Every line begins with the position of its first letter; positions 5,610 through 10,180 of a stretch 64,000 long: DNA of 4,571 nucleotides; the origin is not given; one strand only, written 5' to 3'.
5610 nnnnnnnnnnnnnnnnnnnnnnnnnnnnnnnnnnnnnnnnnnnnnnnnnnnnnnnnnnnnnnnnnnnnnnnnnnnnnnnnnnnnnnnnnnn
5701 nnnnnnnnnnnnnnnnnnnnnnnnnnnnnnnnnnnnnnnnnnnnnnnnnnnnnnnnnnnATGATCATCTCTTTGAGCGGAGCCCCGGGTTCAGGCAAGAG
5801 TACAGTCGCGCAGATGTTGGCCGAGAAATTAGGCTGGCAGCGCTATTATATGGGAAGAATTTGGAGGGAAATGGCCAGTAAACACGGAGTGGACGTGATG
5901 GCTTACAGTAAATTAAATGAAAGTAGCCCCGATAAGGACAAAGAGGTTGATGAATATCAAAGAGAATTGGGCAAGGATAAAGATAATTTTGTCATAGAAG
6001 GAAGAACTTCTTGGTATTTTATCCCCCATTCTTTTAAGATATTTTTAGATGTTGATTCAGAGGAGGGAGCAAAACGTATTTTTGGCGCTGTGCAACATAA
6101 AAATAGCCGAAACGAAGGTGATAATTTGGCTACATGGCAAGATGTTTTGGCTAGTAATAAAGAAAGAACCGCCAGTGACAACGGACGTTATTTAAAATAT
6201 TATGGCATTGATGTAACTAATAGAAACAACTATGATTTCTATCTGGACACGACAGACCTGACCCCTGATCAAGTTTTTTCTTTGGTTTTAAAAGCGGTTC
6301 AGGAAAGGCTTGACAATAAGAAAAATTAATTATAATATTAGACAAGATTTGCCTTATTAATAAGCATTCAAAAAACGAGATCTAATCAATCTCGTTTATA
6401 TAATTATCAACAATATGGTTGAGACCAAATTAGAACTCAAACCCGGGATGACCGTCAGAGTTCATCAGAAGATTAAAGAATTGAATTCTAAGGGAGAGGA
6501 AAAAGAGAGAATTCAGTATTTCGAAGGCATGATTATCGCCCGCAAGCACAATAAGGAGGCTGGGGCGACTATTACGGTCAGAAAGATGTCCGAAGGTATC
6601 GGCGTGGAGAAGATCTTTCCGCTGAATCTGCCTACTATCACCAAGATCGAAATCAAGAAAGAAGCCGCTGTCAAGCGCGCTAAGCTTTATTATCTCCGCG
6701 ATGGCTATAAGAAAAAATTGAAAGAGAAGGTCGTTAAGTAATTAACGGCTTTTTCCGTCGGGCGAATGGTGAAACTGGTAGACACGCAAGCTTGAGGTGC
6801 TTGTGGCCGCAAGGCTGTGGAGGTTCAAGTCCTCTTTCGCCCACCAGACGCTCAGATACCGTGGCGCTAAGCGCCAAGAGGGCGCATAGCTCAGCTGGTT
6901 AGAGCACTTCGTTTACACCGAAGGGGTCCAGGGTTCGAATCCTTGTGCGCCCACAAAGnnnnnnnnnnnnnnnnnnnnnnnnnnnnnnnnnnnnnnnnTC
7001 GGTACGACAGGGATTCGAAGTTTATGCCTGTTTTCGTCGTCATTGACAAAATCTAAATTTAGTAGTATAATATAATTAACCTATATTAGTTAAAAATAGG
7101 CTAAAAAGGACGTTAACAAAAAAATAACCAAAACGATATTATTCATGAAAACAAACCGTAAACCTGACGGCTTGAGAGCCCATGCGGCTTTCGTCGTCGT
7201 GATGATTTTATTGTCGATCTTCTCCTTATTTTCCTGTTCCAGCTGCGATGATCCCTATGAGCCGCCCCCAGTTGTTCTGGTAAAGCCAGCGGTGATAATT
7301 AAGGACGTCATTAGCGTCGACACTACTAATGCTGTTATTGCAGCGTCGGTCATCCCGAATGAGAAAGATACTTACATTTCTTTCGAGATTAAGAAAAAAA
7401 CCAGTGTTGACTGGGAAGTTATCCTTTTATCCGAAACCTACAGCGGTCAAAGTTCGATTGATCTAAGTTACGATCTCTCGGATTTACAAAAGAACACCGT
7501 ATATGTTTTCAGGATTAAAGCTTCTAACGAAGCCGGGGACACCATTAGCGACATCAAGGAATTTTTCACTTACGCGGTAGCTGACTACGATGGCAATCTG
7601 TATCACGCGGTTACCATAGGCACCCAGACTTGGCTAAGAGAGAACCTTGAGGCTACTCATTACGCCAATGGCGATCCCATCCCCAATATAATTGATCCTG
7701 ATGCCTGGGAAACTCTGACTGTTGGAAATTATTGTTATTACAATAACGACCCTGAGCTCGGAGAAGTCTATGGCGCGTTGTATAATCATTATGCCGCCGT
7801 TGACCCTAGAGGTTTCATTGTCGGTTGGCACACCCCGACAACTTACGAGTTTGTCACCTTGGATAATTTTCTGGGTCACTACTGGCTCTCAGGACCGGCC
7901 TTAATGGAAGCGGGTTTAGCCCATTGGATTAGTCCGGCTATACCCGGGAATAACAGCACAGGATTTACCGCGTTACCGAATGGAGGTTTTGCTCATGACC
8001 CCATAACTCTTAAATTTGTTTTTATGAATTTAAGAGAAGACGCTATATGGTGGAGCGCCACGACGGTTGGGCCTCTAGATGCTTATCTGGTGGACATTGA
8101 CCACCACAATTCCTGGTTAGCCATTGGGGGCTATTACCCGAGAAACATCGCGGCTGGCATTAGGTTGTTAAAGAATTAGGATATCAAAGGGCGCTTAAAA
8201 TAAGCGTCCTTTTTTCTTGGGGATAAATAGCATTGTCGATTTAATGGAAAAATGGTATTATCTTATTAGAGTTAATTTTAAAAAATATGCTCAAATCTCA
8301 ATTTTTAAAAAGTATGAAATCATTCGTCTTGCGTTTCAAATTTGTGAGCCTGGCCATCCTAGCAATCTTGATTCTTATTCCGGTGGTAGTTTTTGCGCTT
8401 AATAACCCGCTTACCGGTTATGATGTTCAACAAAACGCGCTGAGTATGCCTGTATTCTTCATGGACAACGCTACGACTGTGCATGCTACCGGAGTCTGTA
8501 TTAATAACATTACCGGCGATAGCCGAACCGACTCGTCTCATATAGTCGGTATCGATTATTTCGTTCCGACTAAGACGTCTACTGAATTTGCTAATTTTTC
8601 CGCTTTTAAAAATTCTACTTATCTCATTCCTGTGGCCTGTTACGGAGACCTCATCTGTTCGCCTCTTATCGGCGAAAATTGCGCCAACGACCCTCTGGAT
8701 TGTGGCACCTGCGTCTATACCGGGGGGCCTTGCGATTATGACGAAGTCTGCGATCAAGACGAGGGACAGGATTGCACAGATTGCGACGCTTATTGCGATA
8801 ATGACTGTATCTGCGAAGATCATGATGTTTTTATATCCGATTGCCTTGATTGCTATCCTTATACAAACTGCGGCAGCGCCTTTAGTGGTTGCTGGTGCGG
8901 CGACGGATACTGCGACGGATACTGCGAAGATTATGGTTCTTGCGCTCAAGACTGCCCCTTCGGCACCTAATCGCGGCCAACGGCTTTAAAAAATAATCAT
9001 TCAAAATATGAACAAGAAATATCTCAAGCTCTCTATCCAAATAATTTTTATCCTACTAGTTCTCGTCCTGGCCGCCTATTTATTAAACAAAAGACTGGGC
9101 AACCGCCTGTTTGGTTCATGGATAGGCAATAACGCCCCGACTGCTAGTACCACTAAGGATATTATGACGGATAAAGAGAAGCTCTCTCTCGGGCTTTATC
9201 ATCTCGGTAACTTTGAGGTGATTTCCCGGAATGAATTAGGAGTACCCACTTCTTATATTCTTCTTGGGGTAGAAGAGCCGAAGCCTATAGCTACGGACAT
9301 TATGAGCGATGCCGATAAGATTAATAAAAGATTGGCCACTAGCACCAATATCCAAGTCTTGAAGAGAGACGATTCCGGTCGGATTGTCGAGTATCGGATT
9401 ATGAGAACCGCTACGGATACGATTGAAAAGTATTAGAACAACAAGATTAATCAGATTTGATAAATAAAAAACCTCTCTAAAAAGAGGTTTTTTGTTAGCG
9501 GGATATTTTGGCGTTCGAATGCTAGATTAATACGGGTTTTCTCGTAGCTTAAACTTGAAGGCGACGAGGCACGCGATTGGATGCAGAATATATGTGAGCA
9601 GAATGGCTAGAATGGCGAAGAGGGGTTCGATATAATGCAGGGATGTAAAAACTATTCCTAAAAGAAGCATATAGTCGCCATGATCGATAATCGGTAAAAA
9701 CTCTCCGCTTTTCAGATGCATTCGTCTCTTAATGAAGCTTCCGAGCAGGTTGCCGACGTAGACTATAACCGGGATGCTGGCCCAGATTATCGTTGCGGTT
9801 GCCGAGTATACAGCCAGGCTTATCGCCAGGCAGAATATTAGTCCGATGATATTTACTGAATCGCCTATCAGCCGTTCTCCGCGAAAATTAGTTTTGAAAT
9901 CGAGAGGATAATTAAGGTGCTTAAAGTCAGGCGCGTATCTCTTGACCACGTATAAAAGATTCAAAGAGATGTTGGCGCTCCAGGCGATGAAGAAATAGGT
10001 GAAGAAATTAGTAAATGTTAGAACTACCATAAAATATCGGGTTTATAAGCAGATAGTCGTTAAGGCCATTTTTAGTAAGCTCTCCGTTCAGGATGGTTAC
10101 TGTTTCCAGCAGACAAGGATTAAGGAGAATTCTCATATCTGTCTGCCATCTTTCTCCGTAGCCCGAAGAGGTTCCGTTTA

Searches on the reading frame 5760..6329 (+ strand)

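Call 12: search_protein_families(library=pfam, proteins=[window:5760-6329:+], max_evalue=0.001)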
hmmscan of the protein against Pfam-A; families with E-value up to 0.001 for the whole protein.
window:5760-6329:+ (189 aa): 9 families
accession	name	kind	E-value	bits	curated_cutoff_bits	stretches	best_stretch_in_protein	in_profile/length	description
PF13189.12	Cytidylate_kin2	-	3.8e-16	60.2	28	1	2-165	1-175/176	Cytidylate kinase-like family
PF02224.24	Cytidylate_kin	-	2e-14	54.2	26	2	61-181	100-210/211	Cytidylate kinase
PF13207.12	AAA_17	-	2.6e-12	47.6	27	1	7-84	2-81/136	AAA domain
PF13238.12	AAA_18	-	2.6e-11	44.5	29.4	1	3-119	1-120/128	AAA domain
PF13521.12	AAA_28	-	4.2e-05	24.3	27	1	3-43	2-40/164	AAA domain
PF00406.28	ADK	-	8.3e-05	23.2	26.8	0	5-41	1-37/151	Adenylate kinase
PF13671.12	AAA_33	-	0.0003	21.5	27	0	3-28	2-27/143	AAA domain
PF13401.12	AAA_22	-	0.00088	20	27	0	2-47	7-37/130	AAA domain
PF20720.3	nSTAND3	-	0.00094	19.3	27.2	0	3-25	20-42/155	Novel STAND NTPase 3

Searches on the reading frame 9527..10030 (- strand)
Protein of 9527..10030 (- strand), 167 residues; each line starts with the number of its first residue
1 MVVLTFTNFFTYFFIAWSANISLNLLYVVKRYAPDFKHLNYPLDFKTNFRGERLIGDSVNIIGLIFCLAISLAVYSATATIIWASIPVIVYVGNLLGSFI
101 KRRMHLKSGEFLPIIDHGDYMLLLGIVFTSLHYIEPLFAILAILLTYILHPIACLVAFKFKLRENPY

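Call 12: search_protein_families(library=pfam, proteins=[window:9527-10030:-], max_evalue=0.001)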
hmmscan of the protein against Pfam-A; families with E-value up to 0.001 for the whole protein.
window:9527-10030:- (167 aa): 1 family
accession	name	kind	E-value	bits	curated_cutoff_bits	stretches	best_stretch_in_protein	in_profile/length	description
PF01864.22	CarS-like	-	1.7e-12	48.2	22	1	90-167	98-175/175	CDP-archaeol synthase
